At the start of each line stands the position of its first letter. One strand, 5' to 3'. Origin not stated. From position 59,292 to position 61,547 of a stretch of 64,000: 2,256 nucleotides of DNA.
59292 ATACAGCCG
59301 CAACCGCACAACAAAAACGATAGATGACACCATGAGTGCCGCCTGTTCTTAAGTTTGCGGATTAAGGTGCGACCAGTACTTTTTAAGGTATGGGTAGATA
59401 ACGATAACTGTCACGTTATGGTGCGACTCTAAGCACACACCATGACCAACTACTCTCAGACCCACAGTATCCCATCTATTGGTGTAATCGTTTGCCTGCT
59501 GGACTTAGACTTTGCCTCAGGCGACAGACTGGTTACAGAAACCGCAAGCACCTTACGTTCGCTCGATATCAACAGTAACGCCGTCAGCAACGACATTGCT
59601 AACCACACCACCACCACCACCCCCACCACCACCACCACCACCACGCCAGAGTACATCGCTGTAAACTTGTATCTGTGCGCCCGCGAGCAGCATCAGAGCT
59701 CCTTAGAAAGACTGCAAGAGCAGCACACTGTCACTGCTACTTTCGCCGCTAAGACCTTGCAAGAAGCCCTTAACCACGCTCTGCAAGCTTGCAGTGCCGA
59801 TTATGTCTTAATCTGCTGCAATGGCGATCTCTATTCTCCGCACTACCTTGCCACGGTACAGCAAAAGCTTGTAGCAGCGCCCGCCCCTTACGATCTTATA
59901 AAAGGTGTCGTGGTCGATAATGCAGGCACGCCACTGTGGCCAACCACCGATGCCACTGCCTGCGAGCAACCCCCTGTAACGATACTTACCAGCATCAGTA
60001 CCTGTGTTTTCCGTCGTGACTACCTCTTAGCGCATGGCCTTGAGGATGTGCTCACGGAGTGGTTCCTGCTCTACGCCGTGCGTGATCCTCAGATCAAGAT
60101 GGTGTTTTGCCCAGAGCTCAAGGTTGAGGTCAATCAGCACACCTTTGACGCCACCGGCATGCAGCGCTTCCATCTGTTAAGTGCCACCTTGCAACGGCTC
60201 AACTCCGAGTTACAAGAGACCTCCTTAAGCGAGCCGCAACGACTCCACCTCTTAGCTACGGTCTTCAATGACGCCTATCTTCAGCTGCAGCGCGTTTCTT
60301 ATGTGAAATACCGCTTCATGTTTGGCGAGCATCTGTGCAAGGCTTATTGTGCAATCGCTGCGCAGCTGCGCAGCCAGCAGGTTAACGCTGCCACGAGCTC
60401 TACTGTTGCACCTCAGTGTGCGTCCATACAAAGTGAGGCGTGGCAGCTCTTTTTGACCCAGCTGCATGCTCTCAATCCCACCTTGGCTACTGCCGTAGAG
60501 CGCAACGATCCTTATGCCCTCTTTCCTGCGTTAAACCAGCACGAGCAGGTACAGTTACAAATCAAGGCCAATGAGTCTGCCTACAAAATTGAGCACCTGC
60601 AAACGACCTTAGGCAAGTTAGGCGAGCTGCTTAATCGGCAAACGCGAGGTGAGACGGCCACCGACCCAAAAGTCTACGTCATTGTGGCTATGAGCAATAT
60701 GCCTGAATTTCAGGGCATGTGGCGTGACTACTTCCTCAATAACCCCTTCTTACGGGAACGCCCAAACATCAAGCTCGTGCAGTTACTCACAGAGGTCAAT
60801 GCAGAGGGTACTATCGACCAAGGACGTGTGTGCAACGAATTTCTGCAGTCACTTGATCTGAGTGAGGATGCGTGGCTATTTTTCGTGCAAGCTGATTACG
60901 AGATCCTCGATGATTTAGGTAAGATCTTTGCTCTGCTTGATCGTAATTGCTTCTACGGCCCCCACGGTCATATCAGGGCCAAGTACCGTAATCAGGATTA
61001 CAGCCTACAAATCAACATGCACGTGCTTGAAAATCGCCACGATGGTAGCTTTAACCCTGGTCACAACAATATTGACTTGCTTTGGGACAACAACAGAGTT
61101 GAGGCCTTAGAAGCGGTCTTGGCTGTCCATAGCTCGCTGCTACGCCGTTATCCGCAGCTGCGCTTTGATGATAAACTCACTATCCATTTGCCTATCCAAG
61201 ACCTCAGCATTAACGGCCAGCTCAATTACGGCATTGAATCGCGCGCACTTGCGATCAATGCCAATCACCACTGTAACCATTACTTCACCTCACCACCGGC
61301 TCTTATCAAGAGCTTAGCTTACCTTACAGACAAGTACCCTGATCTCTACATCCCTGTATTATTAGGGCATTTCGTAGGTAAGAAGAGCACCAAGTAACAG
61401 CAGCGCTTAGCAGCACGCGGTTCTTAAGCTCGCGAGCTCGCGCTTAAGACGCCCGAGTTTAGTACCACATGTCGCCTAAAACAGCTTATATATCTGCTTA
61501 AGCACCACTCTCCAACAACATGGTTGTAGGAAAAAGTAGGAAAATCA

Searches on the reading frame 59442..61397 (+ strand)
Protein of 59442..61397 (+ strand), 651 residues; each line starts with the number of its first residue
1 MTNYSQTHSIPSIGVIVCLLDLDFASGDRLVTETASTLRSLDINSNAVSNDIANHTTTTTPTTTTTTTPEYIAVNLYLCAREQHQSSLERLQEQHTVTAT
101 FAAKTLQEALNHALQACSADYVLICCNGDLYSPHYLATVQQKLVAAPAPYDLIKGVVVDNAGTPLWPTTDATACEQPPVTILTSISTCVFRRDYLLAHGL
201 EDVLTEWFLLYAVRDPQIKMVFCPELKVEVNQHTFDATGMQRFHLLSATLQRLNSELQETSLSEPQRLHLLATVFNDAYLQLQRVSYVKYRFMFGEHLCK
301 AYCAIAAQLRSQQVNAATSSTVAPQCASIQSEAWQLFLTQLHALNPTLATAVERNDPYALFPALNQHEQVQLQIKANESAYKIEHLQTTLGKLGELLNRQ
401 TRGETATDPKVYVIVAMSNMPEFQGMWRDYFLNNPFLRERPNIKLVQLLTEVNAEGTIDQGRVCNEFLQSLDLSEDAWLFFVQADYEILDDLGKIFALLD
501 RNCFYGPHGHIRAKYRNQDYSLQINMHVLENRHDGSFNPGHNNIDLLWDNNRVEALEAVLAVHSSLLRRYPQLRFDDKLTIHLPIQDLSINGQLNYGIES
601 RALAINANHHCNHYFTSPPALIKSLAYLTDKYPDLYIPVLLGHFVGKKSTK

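Call 9: search_protein_families(library=pfam, max_evalue=0.01, proteins=[window:59442-61397:+])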
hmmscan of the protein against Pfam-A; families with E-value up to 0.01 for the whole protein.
window:59442-61397:+ (651 aa): 0 families

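Call 10: search_protein_families(library=ncbifam, max_evalue=0.01, proteins=[window:59442-61397:+])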
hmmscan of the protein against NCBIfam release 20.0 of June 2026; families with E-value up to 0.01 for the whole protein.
window:59442-61397:+ (651 aa): 0 families

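Call 34: search_protein_families(library=pfam, max_evalue=10, proteins=[window:59442-61397:+])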
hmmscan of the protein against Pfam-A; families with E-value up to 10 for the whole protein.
window:59442-61397:+ (651 aa): 1 family
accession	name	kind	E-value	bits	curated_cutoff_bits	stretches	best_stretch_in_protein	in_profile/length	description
PF13516.12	LRR_6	-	0.13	12.8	23.4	1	36-51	3-18/24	Leucine Rich repeat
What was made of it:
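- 59442..61397 (+): Cassette-2 partner gene (651 aa). Its C-terminal ~220 aa is a remote GT-A-type glycosyltransferase-like domain. It also carries a variable poly-Thr (ACC)n tract. No direct Pfam hit (calls 9, 34).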

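Call 43: find_homologous_proteins(query=window:59442-61397:+)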
Query window:59442-61397:+ (651 aa): 6 proteins with E <= 0.001 among 8000 candidates.
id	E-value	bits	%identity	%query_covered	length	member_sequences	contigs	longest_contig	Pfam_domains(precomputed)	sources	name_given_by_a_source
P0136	0.0e+0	1468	99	100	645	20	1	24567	-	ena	-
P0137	0.0e+0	1187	81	100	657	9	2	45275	-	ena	-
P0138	9.0e-298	1007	71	100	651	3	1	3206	-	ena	-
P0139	2.3e-283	960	68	100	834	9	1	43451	-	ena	-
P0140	5.4e-276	935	67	100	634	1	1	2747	-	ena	-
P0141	3.8e-270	916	74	86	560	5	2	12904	-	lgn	-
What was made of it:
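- Tried and rejected: A word-indexed homologue search for the partner found only 6 close relatives (call 43).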

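Call 55: predict_structure(alignment_id=A2)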
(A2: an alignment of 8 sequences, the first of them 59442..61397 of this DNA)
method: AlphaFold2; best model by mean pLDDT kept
length: 651 residues; sequences in the alignment: 8
mean_pLDDT: 47.3   pTM: 0.36
mean pLDDT of the five models: 47.3, 44.8, 43.8, 39.8, 38.4
residues with pLDDT >= 90: 0; 70-90: 108; 50-70: 116; < 50: 427
segments of 3 or more residues with pLDDT < 50: 1-10, 48-70, 128-187, 205-241, 313-330, 366-428, 440-651
pLDDT, mean of each block of 10 residues (from residue 1): 32 70 63 62 53 30 33 72 70 71 75 79 59 40 35 32 34 26 43 60 47 42 42 42 64 69 71 76 63 71 79 42 35 81 83 73 51 38 41 43 39 43 49 51 42 36 40 35 34 26 29 36 33 28 33 41 38 32 30 24 28 31 44 36 25 26
secondary structure, 60 per line:
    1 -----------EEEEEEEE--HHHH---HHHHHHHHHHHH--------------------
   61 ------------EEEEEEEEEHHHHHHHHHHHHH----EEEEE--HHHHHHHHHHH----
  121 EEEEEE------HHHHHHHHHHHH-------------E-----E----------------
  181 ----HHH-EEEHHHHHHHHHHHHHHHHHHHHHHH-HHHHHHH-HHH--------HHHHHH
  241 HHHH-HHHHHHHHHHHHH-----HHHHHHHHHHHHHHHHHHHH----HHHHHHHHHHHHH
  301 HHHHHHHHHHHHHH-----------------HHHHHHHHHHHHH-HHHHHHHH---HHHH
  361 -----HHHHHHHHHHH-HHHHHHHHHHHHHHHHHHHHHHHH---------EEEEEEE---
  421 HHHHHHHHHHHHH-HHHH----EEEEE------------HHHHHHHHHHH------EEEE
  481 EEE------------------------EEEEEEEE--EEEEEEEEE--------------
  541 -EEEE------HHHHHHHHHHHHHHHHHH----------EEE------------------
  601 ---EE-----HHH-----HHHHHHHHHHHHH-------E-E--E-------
elements in order: E12-19 H22-25 H29-40 E73-81 H82-94 E99-103 H106-116 E121-126 H133-144 E189-191 H192-214 H216-222 H235-244 H246-258 H264-283 H288-314 H332-344 H346-353 H357-360 H366-376 H378-401 E411-417 H421-433 H435-438 E443-447 H460-470 E477-483 E508-515 E518-526 E542-545 H552-569 E580-582 H619-631
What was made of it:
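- Tried and rejected: This was too poor for a fold search, so I did not run one (call 55).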

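Call 63: search_protein_representatives(alignment_id=A2)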
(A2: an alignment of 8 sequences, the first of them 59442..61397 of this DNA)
Query: 8 sequences, 635 profile positions. Proteins with E-value up to 0.001 (for the whole library): 176; up to 1e-10: 91; up to 1e-30: 5. The best 150 are listed.
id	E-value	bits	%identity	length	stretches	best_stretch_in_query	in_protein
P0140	0.0e+00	1307.2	-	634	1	1-635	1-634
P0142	3.9e-48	180.9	-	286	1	394-628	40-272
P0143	2.2e-41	158.6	-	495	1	134-621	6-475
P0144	2.8e-38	148.3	-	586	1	328-620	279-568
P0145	5.5e-38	147.4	-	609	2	314-632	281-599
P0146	6.5e-29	117.4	-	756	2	392-621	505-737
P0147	1.7e-27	112.7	-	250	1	412-633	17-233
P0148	7.5e-26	107.3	-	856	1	410-634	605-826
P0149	2.3e-25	105.7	-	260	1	407-632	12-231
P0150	2.8e-25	105.4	-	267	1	409-633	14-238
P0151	8.7e-24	100.5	-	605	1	321-621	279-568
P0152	1.5e-23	99.7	-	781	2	395-621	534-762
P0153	2.9e-23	98.8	-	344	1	342-621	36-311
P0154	1.3e-22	96.6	-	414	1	411-622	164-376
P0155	5.1e-22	94.6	-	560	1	396-622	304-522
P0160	3.4e-19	85.3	-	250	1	408-623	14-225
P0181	1.8e-16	76.3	-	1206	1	417-622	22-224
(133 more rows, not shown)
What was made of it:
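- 59442..61397 (+): An exhaustive profile search found 176 relatives of the C-terminal domain (call 63).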

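Call 64: search_protein_families(library=pfam, max_evalue=0.01, proteins=[P0142, P0143, P0144, P0146, P0147, P0148, P0149, P0150, P0160, P0181])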
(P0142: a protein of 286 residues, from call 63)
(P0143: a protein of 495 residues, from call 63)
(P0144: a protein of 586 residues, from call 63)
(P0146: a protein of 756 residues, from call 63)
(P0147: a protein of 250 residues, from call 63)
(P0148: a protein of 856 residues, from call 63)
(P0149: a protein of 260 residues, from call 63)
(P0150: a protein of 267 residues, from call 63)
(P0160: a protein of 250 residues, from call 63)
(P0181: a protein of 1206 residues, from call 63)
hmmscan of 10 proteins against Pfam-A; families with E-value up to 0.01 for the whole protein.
P0142 (286 aa): 0 families

P0143 (495 aa): 0 families

P0144 (586 aa): 0 families

P0146 (756 aa): 0 families

P0147 (250 aa): 0 families

P0148 (856 aa): 4 families
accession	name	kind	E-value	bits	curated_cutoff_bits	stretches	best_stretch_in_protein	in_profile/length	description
PF00535.33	Glycos_transf_2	-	5.6e-55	186.3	23.3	2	243-373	1-131/168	Glycosyl transferase family 2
PF10111.15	Glyco_tranf_2_2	-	2.7e-15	57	27.3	2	243-346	1-109/276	Glycosyltransferase like family 2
PF13641.12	Glyco_tranf_2_3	-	3.2e-11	44.1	27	1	240-356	1-122/230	Glycosyltransferase like family 2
PF12804.13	NTP_transf_3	-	0.001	19.7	27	1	249-368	21-134/160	MobA-like NTP transferase domain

P0149 (260 aa): 1 family
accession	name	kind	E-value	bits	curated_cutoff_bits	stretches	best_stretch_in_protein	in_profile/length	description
PF13712.12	Glyco_tranf_2_5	-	4.7e-08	33.4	27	1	5-215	1-210/210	Glycosyltransferase like family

P0150 (267 aa): 1 family
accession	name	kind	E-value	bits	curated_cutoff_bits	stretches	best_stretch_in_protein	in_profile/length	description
PF13712.12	Glyco_tranf_2_5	-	0.00029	21.1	27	1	6-192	2-181/210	Glycosyltransferase like family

P0160 (250 aa): 0 families

P0181 (1206 aa): 14 families
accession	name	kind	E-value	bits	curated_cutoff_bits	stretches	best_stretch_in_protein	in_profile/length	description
PF00535.33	Glycos_transf_2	-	9.7e-28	97.6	23.3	2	933-1077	2-135/168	Glycosyl transferase family 2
PF13489.12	Methyltransf_23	-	7.3e-17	62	27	1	269-425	9-151/164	Methyltransferase domain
PF13847.12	Methyltransf_31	-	3e-14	53.4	27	1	281-392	2-117/145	Methyltransferase domain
PF13641.12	Glyco_tranf_2_3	-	4.6e-14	53.4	27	1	929-1154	1-218/230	Glycosyltransferase like family 2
PF08242.18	Methyltransf_12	-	1.6e-12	48.5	30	1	287-382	1-98/98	Methyltransferase domain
PF13649.12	Methyltransf_25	-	5.3e-12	46.7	27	1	286-380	1-97/97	Methyltransferase domain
PF10111.15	Glyco_tranf_2_2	-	6.1e-11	42.8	27.3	1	948-1143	19-211/276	Glycosyltransferase like family 2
PF08241.18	Methyltransf_11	-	1.2e-10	42.3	21.2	1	287-383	1-94/95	Methyltransferase domain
PF07021.18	MetW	-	6.8e-10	39.3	21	1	277-400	8-123/193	Methionine biosynthesis protein MetW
PF02709.20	Glyco_transf_7C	-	3.7e-06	26.9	23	1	1090-1147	15-74/78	N-terminal domain of galactosyltransferase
PF05175.20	MTS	-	0.00016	21.8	23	1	272-355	20-104/170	Methyltransferase small domain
PF01209.24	Ubie_methyltran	-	0.00031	20.6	20.1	1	281-383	46-150/233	ubiE/COQ5 methyltransferase family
PF13712.12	Glyco_tranf_2_5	-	0.00049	20.3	27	1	998-1158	42-199/210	Glycosyltransferase like family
PF06325.19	PrmA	-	0.0026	17.7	22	1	278-385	157-259/296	Ribosomal protein L11 methyltransferase (PrmA)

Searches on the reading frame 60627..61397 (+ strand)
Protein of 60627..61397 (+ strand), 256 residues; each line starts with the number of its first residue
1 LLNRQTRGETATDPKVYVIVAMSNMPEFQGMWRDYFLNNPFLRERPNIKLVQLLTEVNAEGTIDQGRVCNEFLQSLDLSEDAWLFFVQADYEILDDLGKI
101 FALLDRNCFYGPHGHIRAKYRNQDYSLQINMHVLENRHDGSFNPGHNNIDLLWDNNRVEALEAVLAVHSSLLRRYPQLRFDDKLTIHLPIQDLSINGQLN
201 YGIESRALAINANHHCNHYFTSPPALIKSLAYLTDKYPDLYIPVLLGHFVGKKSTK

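Call 66: search_protein_families(library=pfam, alignment_id=A3, max_evalue=0.01)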
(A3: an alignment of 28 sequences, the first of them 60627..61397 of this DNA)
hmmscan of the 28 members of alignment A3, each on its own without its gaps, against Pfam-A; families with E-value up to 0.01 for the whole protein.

A. member 1, window:60627-61397:+ (256 aa): 0 families

B. families by the number of members that match (of 28 scanned): 1 family
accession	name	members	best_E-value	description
PF13712.12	Glyco_tranf_2_5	4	4.7e-08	Glycosyltransferase like family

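Call 67: search_solved_structures(query=A3, max_evalue=1)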
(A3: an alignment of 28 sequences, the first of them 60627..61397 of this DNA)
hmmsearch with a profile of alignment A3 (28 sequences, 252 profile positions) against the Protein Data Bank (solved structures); distinct sequences matched with E-value up to 1: 3.
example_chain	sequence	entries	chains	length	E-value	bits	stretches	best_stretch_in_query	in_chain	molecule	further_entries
2qgi_A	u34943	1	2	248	1.8e-06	30.9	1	6-218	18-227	ATP synthase subunits region ORF 6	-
2nxv_A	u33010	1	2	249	1.8e-06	30.9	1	6-218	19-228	ATP synthase subunits region ORF 6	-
2lai_A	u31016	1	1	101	0.089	15.5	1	176-223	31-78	Avirulence protein ATR13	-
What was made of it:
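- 59442..61397 (+): The profile hits PDB 2qgi/2nxv at E = 1.8e-6 (call 67).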
